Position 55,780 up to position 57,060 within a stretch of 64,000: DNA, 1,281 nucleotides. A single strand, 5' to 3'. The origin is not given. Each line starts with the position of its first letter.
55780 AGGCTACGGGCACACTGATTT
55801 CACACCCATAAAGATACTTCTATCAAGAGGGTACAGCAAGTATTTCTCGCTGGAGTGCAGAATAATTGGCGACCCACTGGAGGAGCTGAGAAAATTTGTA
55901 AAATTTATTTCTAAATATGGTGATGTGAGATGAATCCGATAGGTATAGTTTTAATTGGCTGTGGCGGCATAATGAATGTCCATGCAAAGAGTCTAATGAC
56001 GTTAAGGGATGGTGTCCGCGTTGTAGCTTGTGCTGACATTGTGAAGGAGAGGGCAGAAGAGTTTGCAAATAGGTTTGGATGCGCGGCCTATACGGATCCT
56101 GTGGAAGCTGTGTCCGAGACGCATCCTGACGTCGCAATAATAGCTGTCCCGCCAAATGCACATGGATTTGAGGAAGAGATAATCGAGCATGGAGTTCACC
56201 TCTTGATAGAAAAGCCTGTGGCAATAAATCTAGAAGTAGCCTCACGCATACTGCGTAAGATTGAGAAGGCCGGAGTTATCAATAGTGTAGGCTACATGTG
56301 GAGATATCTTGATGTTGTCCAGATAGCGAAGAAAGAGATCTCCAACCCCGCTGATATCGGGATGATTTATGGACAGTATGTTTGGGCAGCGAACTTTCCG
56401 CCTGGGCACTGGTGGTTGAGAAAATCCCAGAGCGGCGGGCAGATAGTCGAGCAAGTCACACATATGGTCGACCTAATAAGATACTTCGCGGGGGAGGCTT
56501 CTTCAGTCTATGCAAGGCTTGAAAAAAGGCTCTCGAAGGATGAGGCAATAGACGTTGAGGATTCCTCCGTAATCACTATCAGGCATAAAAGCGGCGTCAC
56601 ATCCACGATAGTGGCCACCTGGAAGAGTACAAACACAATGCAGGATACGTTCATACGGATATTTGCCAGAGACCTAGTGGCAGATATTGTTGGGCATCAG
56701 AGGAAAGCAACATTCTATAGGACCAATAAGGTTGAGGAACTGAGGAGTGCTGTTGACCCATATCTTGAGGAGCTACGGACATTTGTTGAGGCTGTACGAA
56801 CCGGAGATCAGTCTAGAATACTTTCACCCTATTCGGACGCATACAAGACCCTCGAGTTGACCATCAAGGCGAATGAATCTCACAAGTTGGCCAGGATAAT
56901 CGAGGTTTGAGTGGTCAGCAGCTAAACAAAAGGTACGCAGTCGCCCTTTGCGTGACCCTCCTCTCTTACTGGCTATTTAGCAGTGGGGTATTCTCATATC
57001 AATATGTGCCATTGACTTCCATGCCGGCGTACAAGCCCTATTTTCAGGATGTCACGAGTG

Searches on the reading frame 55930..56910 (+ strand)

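Call 4: search_protein_families(library=pfam, proteins=[window:55930-56910:+], max_evalue=1)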
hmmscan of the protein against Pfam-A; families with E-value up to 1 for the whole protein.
window:55930-56910:+ (326 aa): 7 families
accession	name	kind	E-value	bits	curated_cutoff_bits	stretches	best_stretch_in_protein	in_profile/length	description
PF01408.29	GFO_IDH_MocA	-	1.4e-24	87.6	24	1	5-122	2-120/120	Oxidoreductase family, NAD-binding Rossmann fold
PF22725.1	GFO_IDH_MocA_C3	-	2.8e-16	60.1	27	1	144-239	17-111/124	GFO/IDH/MocA C-terminal domain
PF08635.15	ox_reductase_C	-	4.1e-11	43.2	22.5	1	125-233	1-112/142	Putative oxidoreductase C terminal domain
PF02894.22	GFO_IDH_MocA_C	-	7.2e-09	36.2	22.9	1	154-258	27-145/218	Oxidoreductase family, C-terminal alpha/beta domain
PF03807.23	F420_oxidored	-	0.0016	19.5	21.6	1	6-78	2-72/94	NADP oxidoreductase coenzyme F420-dependent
PF03447.22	NAD_binding_3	-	0.033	15.3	24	1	10-115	1-110/116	Homoserine dehydrogenase, NAD binding domain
PF02423.21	OCD_Mu_crystall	-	0.091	12.2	24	1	7-92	133-222/314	Ornithine cyclodeaminase/mu-crystallin family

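Call 39: search_protein_families(library=ncbifam, proteins=[window:55930-56910:+], max_evalue=0.01)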
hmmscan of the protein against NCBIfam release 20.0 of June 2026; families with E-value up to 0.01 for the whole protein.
window:55930-56910:+ (326 aa): 8 families
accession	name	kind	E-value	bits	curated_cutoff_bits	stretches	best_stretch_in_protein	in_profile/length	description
TIGR04380.1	myo_inos_iolG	equivalog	8.2e-32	110.4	355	1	5-322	3-327/330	inositol 2-dehydrogenase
NF040723.1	UDP-GlcNAcDh_Arch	equivalog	6.3e-27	94.9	450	1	7-318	4-301/302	UDP-N-acetylglucosamine 3-dehydrogenase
NF052479.1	LevoglcsnDh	equivalog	3.2e-19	68.9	650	1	33-200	40-215/386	levoglucosan dehydrogenase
NF052679.1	InsChiInosDhIolG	equivalog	9.3e-12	44.6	540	1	5-226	4-224/343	bifunctional inositol 2-dehydrogenase/D-chiro-inositol 1-dehydrogenase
NF041392.1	XylDh_Gfo6_Halo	equivalog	0.00033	19.6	350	1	53-246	70-268/350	D-xylose 1-dehydrogenase Gfo6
NF003995.0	PRK05472.2-4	subfamily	0.00061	19.4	126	1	5-93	85-174/213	redox-sensing transcriptional repressor Rex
NF008607.0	PRK11579.1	subfamily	0.00074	18.6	330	1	22-229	23-231/346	oxidoreductase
NF003996.0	PRK05472.2-5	equivalog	0.0048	16.8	138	1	6-94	80-169/209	redox-sensing transcriptional repressor Rex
